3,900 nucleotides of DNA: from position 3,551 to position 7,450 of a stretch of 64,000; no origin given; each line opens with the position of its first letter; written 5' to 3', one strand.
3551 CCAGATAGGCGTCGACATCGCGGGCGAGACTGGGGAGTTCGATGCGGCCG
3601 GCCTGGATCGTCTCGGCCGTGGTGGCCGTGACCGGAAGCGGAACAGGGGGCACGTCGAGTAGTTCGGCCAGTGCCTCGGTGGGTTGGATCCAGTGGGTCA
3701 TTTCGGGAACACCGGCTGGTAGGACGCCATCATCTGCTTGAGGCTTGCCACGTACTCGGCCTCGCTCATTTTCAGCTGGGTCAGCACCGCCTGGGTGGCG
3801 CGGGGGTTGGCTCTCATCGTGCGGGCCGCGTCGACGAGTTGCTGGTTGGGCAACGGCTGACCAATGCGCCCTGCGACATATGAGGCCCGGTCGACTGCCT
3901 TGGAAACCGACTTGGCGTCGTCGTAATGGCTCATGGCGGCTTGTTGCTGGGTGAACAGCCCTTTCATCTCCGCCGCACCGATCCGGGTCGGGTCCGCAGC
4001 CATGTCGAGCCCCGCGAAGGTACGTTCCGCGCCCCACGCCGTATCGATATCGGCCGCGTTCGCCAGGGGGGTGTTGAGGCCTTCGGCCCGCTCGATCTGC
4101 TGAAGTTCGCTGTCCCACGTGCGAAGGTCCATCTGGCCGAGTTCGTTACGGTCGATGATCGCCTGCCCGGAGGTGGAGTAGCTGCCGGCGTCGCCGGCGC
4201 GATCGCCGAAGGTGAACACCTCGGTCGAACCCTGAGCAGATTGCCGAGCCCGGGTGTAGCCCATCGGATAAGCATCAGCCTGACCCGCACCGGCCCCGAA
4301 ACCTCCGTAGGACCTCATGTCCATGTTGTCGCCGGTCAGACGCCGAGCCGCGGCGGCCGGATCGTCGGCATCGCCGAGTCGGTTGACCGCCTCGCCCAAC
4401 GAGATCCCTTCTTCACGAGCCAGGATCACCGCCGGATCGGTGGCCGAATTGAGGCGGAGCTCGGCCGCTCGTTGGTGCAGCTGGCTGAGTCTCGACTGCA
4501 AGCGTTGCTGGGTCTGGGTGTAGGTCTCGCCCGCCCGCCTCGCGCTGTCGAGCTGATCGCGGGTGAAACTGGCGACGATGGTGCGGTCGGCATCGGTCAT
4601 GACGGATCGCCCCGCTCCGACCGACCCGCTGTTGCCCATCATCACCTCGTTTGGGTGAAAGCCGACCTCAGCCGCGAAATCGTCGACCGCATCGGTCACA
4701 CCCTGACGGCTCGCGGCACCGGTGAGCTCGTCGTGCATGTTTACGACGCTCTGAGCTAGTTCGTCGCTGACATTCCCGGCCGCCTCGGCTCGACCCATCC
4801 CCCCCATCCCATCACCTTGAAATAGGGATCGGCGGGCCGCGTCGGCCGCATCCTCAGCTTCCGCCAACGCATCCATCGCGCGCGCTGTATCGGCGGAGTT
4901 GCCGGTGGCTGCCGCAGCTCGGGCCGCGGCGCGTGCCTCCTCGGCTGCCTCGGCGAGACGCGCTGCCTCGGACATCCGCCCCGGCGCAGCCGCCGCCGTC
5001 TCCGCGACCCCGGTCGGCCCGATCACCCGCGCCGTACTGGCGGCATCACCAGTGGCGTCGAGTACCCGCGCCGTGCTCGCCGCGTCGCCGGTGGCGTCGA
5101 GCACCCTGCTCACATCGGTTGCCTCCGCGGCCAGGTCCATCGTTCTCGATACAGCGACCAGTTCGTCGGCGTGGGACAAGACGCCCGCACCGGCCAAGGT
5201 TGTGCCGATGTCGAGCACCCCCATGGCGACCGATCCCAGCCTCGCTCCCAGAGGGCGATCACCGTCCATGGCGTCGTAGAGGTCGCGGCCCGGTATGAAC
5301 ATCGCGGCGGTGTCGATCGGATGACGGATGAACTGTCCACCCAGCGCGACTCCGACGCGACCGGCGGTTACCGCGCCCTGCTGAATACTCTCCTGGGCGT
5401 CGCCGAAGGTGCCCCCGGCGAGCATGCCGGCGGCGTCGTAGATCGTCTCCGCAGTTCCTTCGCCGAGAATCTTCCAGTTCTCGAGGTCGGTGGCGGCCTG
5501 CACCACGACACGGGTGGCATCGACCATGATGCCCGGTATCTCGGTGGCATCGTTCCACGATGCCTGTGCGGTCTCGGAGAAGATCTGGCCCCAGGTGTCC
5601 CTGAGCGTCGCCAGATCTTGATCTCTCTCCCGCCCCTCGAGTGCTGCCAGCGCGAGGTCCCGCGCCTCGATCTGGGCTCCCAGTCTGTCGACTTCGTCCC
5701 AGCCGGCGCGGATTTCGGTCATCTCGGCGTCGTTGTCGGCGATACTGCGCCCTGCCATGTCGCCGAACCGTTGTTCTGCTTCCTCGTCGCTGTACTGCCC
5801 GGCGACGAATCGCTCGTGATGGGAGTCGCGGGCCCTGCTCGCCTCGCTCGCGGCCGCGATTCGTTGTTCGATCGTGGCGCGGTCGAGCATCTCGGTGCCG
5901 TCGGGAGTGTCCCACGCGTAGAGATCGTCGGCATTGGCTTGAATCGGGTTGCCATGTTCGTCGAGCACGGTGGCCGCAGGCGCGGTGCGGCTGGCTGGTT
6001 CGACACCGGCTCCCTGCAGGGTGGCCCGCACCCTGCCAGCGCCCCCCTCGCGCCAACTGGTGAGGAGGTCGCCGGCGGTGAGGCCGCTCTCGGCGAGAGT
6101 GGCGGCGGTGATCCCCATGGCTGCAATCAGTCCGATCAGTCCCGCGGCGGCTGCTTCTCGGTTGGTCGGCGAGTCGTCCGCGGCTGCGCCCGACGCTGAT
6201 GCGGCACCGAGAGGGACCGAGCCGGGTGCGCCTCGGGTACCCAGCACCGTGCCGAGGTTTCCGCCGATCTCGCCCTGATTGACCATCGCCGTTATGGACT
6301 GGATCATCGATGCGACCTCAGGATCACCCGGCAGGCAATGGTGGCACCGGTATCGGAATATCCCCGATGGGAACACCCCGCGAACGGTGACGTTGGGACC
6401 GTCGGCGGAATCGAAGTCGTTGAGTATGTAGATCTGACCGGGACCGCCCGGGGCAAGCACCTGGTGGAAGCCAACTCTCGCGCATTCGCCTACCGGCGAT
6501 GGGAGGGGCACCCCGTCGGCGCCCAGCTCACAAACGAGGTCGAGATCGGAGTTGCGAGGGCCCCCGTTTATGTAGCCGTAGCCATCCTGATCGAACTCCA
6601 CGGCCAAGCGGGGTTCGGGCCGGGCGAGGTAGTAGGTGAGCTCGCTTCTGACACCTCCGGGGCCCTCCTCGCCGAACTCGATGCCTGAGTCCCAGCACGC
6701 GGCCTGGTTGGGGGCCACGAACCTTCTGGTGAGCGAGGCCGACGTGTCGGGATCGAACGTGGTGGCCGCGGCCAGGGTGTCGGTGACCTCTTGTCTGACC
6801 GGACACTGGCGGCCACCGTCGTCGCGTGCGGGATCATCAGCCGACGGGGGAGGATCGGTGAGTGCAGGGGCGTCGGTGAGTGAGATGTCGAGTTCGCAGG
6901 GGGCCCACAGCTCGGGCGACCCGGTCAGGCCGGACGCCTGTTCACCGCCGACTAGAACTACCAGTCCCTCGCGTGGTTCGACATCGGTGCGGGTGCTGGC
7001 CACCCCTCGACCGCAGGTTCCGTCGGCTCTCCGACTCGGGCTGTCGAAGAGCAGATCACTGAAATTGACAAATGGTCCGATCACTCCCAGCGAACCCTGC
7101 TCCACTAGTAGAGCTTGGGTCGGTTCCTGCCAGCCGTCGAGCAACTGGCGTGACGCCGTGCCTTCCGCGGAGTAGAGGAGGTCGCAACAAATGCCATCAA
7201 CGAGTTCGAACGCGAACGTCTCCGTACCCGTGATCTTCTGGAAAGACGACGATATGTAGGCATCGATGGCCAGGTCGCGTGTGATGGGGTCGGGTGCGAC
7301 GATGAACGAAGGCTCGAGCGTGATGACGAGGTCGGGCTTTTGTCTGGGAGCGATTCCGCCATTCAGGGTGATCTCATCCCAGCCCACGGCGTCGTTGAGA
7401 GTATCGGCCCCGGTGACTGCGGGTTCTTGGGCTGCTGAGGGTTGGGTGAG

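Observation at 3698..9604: Orphan giant gene: 1,968-aa protein with signal peptide, 7 TM helices, two Cys-rich ectodomains and an ~800-aa tail of no recognisable family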

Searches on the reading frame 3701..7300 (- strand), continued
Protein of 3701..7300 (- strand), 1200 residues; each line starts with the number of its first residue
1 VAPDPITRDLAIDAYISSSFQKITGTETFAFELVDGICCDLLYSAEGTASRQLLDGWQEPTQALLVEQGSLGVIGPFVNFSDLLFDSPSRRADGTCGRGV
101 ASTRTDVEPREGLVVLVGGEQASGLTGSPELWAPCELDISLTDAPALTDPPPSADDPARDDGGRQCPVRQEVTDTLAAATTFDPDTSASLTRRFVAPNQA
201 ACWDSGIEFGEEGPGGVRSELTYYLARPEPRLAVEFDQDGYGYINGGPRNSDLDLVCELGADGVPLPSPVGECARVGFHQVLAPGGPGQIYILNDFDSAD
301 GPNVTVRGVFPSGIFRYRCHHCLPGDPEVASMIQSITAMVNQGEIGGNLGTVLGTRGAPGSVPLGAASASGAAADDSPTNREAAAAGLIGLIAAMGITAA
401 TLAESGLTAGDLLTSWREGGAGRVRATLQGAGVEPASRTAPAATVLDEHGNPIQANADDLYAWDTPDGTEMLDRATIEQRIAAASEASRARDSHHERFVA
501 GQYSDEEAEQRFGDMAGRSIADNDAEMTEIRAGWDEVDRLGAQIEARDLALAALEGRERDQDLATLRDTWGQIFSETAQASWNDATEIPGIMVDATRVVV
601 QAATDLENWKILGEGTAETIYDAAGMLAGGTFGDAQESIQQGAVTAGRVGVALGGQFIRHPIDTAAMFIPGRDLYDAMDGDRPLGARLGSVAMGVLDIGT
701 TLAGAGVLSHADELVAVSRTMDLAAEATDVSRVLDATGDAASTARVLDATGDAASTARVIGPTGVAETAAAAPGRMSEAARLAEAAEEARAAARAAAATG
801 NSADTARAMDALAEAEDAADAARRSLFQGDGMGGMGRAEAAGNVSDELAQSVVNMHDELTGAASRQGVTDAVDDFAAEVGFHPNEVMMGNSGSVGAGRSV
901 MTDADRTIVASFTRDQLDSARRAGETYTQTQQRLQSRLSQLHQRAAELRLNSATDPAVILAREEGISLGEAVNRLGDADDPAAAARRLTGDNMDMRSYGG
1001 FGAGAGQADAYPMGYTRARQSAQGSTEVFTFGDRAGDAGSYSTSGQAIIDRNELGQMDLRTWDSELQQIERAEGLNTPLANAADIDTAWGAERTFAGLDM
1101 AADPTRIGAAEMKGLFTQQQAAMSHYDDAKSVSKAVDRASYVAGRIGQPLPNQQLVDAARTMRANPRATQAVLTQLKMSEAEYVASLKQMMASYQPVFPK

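Call 89: search_solved_structures(query=A7, max_evalue=10, show_alignments=2)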
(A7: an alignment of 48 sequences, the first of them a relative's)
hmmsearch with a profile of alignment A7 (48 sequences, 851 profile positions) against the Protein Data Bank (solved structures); distinct sequences matched with E-value up to 10: 50.
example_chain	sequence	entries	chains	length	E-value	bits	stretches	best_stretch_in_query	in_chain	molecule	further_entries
7sgs_A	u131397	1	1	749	1.9e-05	26.7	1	127-401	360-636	Ensconsin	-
5zlu_EE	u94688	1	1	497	0.0037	19.1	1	221-456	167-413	Macrolide efflux protein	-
8tq2_C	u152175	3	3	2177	0.0047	18.8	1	26-324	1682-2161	Mediator of RNA polymerase II transcription subunit 12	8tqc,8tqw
8iqf_A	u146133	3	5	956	0.015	17.1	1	200-345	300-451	Chromatin assembly factor 1 subunit A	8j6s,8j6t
8iqg_A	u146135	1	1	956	0.015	17.1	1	200-345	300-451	Chromatin assembly factor 1 subunit A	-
7e58_A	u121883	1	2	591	0.037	15.8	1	180-322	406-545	Guanylate-binding protein 2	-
8dei_A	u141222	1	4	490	0.054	15.3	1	155-299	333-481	Maltodextrin-binding protein,Chromatin assembly factor 1 subunit p90 fusion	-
3j7y_q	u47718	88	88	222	0.08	14.7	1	233-344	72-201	CRIF1 | mL64 (CRIF1) | Growth arrest and DNA damage-inducible proteins-interacting protein 1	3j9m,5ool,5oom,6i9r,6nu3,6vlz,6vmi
7egm_C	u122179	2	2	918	0.11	14.3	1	122-329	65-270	SWI/SNF chromatin-remodeling complex subunit SNF5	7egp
9ijj_A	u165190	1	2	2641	0.11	14.2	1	207-303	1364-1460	Cilia and flagella associated protein 46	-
6uxv_C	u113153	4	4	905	0.12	14.1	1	122-329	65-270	SWI/SNF chromatin-remodeling complex subunit SNF5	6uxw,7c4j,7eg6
6zs9_q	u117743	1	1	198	0.17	13.6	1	235-344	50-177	Growth arrest and DNA damage-inducible proteins-interacting protein 1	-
5a2q_G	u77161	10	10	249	0.2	13.4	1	211-301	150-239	RIBOSOMAL PROTEIN ES6 | 40S ribosomal protein S6 | Small ribosomal subunit protein eS6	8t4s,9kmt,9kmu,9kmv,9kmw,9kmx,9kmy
22tu_SG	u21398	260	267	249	0.21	13.3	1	211-301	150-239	40S ribosomal protein S6 | Ribosomal protein eS6 | 40S RIBOSOMAL PROTEIN RACK1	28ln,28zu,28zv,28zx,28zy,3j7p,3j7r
6ndz_B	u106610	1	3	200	0.25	13.1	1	379-511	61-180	Designed repeat binding protein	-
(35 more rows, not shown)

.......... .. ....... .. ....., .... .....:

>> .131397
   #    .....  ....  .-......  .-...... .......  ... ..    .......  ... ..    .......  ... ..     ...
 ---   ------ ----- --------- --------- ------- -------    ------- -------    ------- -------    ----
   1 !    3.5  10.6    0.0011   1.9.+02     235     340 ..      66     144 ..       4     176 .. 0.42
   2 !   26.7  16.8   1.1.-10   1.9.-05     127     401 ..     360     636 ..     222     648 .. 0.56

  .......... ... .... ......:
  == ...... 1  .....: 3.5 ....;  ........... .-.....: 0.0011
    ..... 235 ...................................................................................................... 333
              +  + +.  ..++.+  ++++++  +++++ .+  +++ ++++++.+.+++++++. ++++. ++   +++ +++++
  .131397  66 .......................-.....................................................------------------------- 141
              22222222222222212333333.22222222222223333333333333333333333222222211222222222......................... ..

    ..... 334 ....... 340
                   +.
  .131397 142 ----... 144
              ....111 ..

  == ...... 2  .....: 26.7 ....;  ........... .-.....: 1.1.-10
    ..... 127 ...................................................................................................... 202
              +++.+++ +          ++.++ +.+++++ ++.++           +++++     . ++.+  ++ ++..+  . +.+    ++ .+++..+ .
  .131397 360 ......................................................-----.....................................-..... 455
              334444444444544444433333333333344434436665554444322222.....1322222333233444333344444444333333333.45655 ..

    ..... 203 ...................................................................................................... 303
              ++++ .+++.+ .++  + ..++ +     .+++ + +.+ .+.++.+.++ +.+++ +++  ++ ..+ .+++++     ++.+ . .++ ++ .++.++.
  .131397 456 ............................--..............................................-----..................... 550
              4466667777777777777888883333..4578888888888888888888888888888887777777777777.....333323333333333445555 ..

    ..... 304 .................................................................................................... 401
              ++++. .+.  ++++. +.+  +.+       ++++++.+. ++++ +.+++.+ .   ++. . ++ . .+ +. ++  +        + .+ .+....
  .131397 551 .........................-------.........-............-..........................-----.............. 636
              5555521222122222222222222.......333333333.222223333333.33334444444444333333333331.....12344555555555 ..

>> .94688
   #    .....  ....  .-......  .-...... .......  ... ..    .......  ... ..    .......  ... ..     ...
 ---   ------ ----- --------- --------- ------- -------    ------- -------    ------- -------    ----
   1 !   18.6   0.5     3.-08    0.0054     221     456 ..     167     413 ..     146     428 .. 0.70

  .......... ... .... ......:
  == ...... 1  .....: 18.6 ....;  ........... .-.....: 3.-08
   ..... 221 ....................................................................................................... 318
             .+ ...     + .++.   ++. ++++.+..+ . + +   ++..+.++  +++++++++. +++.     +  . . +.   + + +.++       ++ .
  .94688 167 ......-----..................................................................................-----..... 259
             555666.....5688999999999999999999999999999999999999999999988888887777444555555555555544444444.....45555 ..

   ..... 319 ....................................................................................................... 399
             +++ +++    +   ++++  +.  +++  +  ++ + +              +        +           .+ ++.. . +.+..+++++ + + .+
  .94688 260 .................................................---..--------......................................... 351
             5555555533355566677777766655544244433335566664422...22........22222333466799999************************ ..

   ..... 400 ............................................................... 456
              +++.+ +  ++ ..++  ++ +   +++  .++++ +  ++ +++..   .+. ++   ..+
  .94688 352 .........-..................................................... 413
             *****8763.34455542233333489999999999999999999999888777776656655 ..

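Call 97: search_protein_families(library=ncbifam, proteins=[P0061, P0078, P0079, P0089, P0142, L016:8160-9485:+, L018:8120-9271:+, L020:8069-9415:+, P0031, P0048], max_evalue=0.1)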
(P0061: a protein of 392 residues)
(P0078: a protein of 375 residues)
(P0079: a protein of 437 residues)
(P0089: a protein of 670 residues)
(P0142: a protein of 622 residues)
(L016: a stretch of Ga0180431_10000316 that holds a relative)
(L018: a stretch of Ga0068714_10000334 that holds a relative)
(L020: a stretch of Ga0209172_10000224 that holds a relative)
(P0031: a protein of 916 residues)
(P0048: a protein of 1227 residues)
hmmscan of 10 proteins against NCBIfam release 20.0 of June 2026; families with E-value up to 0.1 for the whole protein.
P0061 (392 aa): 1 family
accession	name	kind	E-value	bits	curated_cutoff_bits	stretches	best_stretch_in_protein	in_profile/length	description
NF010081.0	PRK13566.1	equivalog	0.04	12.1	645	1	96-194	620-714/729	anthranilate synthase component I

P0078 (375 aa): 0 families

P0079 (437 aa): 2 families
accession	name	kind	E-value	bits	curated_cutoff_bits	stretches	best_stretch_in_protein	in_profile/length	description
NF005446.0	PRK07035.1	equivalog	0.01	15.1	373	1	353-415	39-100/255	SDR family oxidoreductase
TIGR00601.1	rad23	equivalog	0.055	12.7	207.3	1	366-413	240-282/381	UV excision repair protein Rad23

P0089 (670 aa): 1 family
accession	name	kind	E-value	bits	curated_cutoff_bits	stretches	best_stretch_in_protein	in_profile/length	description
NF004473.0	PRK05807.1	equivalog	0.011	16.2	178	1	11-74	70-133/136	S1 domain-containing RNA-binding protein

P0142 (622 aa): 0 families

L016:8160-9485:+ (441 aa): 2 families
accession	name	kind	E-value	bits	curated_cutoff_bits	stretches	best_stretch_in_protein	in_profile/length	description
NF045510.1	4Cys_prefix_kin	domain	0.0032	17.7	24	0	427-441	12-26/26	4-Cys prefix domain-containing protein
NF049953.1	ribbon_DG_selen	exception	0.029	14.3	130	1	379-403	5-29/172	zinc ribbon-containing (seleno)protein DG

L018:8120-9271:+ (383 aa): 4 families
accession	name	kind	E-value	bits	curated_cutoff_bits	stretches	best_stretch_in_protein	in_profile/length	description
NF011149.0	PRK14559.1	equivalog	0.063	12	374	1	331-380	3-49/642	serine/threonine phosphatase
NF045510.1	4Cys_prefix_kin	domain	0.066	13.5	24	0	333-353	5-26/26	4-Cys prefix domain-containing protein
NF049953.1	ribbon_DG_selen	exception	0.073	13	130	1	330-357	6-33/172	zinc ribbon-containing (seleno)protein DG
TIGR00155.1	pqiA_fam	subfamily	0.075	12.1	260.35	0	340-373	214-245/403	PqiA/YebS family transporter subunit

L020:8069-9415:+ (448 aa): 5 families
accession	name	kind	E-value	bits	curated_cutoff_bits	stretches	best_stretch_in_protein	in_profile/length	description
NF049868.1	FhaB_Rv0019c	equivalog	2e-18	66.9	125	1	328-441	44-157/158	FHA domain-containing protein FhaB/FipA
NF041660.2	oxygluDhInhib_OdhI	equivalog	3.8e-12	46.2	200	1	332-438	18-123/130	oxoglutarate dehydrogenase inhibitor Odhl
TIGR03354.1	VI_FHA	hypoth_equivalog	7.2e-09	35.9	120.25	1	370-445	25-104/420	type VI secretion system-associated FHA domain protein TagH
NF052573.1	HisKinEspAMyxo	equivalog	1.5e-07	29.9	1400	1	361-442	37-119/755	serine histidine kinase EspA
NF033760.1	gliding_GltG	equivalog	6.9e-06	24.9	650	1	375-443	30-97/650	adventurous gliding motility protein GltG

P0031 (916 aa): 0 families

P0048 (1227 aa): 0 families
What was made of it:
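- On Pol-beta nucleotidyltransferase superfamily: NCBIfam gave none (call 97).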

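Call 101: find_encoding_contigs(protein=P0030, flank=6000, max_places=1)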
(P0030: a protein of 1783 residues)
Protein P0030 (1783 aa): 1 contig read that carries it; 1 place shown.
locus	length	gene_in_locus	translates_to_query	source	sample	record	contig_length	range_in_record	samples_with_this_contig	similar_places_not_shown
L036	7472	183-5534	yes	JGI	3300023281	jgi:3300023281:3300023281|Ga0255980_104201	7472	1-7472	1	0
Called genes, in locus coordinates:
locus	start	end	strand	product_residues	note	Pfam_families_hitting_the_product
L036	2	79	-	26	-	?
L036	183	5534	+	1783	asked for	-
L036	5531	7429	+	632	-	-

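Call 102: find_encoding_contigs(protein=P0018, flank=6000, max_places=1)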
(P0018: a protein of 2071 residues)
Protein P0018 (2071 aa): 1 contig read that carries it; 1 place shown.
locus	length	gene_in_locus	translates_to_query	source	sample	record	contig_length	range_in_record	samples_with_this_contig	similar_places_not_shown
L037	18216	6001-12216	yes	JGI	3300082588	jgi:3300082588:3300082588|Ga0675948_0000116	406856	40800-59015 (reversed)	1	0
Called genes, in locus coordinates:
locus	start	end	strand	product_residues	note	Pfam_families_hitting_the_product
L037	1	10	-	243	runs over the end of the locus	PF06325:PrmA, PF05175:MTS, PF13847:Methyltransf_31, PF08241:Methyltransf_11 (weak), PF08242:Methyltransf_12 (weak), PF13649:Methyltransf_25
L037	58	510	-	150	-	PF12973:Cupin_7, PF07883:Cupin_2 (weak)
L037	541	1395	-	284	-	PF09754:PAC2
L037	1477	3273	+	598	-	PF00990:GGDEF, PF00563:EAL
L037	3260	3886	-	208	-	PF04909:Amidohydro_2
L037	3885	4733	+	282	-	PF00561:Abhydrolase_1, PF12146:Hydrolase_4, PF12697:Abhydrolase_6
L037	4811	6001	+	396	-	-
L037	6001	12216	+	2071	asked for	-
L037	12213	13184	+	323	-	-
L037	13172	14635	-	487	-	PF00884:Sulfatase (faint), PF01663:Phosphodiest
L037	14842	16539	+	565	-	PF00682:HMGL-like, PF22615:IPMS_D2, PF08502:LeuA_dimer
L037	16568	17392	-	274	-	PF13622:4HBT_3, PF20789:4HBT_3C, PF02551:Acyl_CoA_thio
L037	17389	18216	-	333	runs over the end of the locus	PF01575:MaoC_dehydratas (faint)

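Call 107: search_dna_similar(query=P0061, collection=phages, mode=protein, max_evalue=0.001, max_rows=15)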
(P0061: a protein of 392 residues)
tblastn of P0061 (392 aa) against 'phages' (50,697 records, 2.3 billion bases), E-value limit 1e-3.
No match.

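Call 108: search_dna_similar(query=P0061, collection=plasmids, mode=protein, max_evalue=0.001, max_rows=15)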
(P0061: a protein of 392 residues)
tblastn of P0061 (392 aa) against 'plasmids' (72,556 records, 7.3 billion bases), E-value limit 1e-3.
No match.

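Call 110: list_cluster_members(proteins=[P0031, P0054, P0067, P0071, P0076, P0088, P0100, P0107, P0142, P0124])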
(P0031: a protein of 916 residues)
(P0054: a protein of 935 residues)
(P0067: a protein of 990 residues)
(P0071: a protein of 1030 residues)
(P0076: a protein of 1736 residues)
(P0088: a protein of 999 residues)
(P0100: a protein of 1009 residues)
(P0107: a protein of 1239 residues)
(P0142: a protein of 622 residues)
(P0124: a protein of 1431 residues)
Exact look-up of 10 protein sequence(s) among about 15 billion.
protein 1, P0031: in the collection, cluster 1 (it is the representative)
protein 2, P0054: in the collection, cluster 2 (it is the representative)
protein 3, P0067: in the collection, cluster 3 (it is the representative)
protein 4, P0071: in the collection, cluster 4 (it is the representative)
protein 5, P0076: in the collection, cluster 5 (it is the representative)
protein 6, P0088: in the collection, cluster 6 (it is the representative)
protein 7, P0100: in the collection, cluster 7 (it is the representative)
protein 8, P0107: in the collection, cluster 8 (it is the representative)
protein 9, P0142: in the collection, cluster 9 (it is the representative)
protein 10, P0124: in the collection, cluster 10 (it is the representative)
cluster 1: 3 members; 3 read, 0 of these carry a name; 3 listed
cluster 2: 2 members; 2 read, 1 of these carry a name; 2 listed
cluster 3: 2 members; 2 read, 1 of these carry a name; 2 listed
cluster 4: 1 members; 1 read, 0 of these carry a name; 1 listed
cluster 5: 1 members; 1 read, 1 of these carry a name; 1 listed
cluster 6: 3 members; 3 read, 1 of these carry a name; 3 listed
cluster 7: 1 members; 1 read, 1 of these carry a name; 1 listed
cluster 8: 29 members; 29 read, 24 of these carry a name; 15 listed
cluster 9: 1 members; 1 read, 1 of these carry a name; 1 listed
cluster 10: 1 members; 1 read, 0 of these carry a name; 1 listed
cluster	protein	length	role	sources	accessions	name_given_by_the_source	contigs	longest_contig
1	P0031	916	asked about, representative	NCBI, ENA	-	-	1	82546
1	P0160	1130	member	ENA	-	-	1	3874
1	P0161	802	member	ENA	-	-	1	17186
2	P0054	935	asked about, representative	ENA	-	-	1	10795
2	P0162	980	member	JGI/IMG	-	hypothetical protein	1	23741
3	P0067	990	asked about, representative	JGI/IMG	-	hypothetical protein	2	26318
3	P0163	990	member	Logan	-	-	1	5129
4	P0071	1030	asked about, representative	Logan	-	-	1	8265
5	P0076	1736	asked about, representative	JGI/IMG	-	hypothetical protein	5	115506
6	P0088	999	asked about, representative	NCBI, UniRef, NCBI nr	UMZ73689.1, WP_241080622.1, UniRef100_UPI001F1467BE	hypothetical protein [Natranaerofaba carboxydovora] | hypothetical protein n=1 Tax=Natranaerofaba carboxydovora TaxID=2742683 ...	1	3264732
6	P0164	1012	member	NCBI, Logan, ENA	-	-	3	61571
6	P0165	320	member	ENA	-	-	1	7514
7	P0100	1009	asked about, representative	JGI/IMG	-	hypothetical protein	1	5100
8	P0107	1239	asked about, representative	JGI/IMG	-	hypothetical protein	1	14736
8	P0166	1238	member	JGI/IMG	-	hypothetical protein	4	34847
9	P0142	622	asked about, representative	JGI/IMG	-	Pre-toxin TG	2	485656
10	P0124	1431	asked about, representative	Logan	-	-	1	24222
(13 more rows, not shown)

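Call 112: find_related_loci(query=A9, collection=viral_contigs, flank=5000)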
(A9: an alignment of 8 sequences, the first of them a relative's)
Query A9 (392 aa) in viral_contigs; peptide patterns used: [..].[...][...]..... (x = any residue, [..] = any of these).
1 stretches matched a pattern, but none encodes a relative of the query by tblastn (E <= 1e-3).

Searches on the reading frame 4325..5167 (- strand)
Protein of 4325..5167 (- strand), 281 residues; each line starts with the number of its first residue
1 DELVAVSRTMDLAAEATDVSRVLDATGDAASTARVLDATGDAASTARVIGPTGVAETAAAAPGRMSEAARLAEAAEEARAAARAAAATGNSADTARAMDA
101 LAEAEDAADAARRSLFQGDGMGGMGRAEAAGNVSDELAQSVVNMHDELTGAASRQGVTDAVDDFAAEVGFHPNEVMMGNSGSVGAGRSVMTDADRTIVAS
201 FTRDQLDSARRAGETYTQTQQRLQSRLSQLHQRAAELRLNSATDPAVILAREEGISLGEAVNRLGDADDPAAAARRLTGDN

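Call 17: search_protein_families(library=pfam, proteins=[window:4325-5167:-], max_evalue=10)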
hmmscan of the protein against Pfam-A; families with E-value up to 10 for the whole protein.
window:4325-5167:- (281 aa): 1 family
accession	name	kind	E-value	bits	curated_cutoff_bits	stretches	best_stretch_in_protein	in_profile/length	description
PF21755.2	DacZ_P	-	0.038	14.1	27.4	1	191-236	38-84/125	Probable sensor domain DacZ_P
